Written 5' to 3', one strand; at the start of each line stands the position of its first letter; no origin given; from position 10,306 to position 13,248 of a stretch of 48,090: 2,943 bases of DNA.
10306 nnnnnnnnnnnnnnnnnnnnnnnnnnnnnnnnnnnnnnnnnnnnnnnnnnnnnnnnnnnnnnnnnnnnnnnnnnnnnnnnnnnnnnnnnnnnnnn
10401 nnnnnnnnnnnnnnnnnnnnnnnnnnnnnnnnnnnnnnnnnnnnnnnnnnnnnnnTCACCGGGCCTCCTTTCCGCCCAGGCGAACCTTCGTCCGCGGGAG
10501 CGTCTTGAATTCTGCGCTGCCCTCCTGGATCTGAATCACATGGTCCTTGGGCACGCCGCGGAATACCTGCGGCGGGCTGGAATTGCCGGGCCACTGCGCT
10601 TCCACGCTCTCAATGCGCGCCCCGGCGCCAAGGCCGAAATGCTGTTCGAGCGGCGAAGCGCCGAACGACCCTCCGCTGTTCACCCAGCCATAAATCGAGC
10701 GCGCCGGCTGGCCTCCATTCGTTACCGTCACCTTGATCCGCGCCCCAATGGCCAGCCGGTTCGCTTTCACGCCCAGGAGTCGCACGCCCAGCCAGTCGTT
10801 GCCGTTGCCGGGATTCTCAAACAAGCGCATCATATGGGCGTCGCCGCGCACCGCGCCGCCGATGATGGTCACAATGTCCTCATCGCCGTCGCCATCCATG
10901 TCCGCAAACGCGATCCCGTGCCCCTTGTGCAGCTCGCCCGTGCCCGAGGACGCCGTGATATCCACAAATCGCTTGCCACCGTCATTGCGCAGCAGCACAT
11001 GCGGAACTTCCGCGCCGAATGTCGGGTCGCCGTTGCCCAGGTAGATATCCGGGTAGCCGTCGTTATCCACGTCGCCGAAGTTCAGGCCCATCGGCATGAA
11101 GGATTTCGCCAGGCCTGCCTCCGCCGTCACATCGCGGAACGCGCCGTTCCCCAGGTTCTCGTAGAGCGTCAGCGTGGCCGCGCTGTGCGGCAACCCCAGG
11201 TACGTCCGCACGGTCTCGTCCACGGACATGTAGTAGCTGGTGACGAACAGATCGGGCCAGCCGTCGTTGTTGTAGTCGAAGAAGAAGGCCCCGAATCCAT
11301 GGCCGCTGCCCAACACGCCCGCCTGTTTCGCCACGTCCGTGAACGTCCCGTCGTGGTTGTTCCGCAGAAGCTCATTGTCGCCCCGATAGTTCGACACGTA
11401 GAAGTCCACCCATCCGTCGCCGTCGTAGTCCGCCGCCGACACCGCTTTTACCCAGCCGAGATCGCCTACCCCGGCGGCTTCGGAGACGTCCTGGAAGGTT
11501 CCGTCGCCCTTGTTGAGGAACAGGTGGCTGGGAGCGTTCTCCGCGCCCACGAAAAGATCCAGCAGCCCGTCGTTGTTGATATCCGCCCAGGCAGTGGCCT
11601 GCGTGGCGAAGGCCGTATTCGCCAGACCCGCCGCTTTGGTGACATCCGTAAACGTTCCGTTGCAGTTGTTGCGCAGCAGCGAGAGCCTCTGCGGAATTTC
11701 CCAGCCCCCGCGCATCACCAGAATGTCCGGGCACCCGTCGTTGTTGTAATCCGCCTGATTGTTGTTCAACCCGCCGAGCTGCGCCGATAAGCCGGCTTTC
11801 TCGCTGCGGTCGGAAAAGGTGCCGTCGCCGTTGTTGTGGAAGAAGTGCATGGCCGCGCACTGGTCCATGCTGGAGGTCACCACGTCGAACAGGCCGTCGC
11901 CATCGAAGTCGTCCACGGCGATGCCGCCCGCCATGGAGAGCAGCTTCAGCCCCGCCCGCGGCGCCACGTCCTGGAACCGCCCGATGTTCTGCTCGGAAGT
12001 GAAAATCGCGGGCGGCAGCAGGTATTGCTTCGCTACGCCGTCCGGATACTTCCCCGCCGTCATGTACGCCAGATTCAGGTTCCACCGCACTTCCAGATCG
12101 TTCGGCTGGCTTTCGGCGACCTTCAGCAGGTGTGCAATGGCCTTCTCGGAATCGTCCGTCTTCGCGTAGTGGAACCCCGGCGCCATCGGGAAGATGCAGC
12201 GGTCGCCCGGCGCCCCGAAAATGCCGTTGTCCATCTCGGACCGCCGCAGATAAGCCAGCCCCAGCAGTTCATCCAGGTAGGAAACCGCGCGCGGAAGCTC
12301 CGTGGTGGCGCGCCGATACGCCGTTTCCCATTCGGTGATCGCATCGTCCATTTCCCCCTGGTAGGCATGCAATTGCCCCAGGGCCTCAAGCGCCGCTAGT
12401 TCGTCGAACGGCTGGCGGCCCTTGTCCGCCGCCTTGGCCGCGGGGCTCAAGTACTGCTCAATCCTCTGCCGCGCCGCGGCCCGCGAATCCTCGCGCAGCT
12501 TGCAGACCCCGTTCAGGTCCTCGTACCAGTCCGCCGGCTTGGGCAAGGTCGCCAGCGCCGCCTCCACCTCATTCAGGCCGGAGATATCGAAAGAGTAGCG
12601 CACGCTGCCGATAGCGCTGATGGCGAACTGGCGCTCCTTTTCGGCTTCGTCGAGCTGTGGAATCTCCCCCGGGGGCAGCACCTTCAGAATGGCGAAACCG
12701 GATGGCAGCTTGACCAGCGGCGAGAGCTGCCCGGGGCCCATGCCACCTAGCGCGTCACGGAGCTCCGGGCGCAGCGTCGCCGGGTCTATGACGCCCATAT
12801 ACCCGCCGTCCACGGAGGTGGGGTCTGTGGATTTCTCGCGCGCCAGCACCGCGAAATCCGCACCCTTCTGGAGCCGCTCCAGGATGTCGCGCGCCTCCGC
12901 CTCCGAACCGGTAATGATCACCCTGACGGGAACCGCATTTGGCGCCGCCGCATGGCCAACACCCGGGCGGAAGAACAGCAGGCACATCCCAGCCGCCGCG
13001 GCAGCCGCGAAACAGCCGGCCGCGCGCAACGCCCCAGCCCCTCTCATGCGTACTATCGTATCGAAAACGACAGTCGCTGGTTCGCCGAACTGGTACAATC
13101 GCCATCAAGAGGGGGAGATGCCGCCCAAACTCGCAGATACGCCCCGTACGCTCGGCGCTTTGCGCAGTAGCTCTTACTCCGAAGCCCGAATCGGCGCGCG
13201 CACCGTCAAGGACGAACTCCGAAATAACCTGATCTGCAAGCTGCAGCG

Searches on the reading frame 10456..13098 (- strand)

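Call 40: search_protein_families(library=pfam, proteins=[window:10456-13098:-], max_evalue=0.0001)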
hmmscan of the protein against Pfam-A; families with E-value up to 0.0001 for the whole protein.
window:10456-13098:- (880 aa): 6 families
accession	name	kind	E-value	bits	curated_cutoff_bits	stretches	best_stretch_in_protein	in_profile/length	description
PF13517.12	FG-GAP_3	-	2.7e-52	175.7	26.9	6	506-568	1-61/61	FG-GAP-like repeat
PF01839.29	FG-GAP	-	4.2e-22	78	22.1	0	500-523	3-26/37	FG-GAP repeat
PF00639.27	Rotamase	-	4.5e-14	53.6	21.7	1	66-140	19-95/97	PPIC-type PPIASE domain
PF07593.17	UnbV_ASPIC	-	3.3e-10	40.1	23.4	1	783-853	1-65/68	ASPIC and UnbV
PF13616.12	Rotamase_3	-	6.6e-10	40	22.5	1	66-141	37-113/116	PPIC-type PPIASE domain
PF13145.12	Rotamase_2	-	3.6e-08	34.7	27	1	53-153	20-120/121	PPIC-type PPIASE domain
